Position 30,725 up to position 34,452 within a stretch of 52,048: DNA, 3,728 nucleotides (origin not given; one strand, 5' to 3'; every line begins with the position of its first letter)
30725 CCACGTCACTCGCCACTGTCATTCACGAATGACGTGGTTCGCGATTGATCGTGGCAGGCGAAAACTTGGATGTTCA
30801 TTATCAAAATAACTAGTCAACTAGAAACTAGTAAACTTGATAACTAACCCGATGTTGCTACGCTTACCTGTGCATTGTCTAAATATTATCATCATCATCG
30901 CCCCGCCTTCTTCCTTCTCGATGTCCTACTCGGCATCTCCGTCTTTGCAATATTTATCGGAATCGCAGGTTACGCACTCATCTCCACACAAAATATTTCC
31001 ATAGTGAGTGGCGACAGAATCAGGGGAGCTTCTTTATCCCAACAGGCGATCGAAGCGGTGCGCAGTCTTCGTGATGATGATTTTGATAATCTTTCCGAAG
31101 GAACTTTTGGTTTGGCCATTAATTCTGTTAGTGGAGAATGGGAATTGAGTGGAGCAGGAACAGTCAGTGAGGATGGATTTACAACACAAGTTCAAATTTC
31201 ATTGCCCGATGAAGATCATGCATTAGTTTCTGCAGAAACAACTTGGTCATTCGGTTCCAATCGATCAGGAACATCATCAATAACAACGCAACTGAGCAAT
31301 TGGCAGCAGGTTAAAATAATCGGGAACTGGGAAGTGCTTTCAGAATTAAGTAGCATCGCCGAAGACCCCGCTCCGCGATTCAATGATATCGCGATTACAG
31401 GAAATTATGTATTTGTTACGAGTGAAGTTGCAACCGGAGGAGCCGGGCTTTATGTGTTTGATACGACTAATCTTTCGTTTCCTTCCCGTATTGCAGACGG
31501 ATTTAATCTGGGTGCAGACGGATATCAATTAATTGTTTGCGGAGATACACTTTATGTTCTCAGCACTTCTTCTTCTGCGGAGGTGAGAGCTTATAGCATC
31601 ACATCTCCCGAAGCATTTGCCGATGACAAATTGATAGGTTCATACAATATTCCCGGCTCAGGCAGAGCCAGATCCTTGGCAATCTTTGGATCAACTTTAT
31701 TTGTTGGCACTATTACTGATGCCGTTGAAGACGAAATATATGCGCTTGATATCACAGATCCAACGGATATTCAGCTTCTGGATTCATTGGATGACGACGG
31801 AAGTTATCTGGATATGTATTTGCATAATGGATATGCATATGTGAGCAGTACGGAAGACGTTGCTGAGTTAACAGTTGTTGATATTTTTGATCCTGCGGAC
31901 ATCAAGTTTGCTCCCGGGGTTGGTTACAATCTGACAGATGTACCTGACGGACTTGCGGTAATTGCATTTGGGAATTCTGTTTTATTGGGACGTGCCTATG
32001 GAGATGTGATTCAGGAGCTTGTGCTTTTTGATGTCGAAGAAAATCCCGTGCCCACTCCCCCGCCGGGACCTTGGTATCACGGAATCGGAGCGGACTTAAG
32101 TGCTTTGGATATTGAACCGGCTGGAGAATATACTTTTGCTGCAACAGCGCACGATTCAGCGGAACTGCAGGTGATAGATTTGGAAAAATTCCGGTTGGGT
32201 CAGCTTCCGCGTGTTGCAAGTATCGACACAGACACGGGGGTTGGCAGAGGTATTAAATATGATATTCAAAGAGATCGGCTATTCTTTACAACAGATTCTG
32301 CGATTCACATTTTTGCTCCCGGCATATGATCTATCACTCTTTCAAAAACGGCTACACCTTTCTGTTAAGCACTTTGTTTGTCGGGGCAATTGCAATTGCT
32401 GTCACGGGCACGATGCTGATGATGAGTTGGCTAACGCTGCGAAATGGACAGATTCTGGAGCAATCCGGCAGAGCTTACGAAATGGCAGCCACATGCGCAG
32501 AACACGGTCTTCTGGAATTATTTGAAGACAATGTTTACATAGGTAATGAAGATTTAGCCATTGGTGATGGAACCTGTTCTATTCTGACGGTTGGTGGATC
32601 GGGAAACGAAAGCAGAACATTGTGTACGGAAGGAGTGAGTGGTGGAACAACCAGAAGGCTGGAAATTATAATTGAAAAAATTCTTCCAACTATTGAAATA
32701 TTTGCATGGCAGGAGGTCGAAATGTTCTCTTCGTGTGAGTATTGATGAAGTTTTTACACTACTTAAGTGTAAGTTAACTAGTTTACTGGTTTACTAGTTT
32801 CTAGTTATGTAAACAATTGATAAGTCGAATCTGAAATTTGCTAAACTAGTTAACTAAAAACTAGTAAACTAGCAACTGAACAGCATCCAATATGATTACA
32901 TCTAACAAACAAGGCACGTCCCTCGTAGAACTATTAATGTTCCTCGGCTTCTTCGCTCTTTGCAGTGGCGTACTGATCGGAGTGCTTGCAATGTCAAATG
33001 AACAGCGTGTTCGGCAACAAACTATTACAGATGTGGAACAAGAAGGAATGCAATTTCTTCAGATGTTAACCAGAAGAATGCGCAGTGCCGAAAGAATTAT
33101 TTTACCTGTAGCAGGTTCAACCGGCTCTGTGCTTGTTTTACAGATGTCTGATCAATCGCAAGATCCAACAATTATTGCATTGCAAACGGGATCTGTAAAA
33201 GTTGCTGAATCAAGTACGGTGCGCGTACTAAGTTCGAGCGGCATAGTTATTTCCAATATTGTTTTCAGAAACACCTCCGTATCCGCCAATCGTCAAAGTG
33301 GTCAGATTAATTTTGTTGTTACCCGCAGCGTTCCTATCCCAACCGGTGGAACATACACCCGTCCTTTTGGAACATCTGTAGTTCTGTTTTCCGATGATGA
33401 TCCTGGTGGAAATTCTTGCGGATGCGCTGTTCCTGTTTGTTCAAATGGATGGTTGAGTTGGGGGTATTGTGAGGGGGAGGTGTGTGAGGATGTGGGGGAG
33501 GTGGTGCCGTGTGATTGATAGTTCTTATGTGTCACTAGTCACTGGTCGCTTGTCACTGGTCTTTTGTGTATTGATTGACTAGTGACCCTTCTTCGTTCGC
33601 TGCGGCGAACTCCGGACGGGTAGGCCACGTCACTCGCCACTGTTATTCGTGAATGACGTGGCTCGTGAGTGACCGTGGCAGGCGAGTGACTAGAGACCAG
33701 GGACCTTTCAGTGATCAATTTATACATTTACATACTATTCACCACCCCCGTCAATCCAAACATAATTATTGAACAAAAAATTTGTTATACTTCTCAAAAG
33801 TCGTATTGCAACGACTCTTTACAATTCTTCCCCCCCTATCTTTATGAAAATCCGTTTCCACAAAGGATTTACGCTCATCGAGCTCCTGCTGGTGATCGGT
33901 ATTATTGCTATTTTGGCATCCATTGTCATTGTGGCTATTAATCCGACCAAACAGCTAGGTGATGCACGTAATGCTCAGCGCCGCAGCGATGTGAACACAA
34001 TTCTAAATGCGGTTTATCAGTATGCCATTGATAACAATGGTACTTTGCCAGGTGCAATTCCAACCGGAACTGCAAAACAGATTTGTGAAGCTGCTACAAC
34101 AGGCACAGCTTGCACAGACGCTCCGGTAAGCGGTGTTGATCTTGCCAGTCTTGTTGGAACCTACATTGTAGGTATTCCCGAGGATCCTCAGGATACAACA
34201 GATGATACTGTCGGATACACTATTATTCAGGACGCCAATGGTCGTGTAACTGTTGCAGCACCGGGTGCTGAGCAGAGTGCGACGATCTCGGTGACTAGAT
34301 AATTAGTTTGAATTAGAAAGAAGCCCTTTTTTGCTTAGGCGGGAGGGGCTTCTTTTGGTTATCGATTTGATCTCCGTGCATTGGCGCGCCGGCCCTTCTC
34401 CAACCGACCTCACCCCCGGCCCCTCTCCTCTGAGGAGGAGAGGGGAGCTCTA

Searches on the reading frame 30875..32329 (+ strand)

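Call 12: search_protein_families(library=pfam, proteins=[window:30875-32329:+], max_evalue=0.001)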
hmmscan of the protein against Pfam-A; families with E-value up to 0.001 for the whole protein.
window:30875-32329:+ (484 aa): 1 family
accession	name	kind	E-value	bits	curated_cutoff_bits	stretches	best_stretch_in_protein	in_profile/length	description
PF08309.17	LVIVD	-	3e-05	23.7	20.2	0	171-204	6-35/42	LVIVD repeat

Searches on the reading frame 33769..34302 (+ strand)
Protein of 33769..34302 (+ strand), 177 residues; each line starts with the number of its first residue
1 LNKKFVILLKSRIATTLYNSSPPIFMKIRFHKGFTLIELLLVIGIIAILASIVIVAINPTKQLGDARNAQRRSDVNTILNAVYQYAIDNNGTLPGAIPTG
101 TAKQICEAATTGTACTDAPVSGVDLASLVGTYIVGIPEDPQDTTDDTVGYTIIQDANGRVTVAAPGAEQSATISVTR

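Call 12: search_protein_families(library=pfam, proteins=[window:33769-34302:+], max_evalue=0.001)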
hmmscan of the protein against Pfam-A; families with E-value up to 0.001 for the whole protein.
window:33769-34302:+ (177 aa): 1 family
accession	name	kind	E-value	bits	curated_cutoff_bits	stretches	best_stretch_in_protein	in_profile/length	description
PF07963.17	N_methyl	-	5.4e-07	29.4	21.2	1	31-53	4-26/27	Prokaryotic N-terminal methylation motif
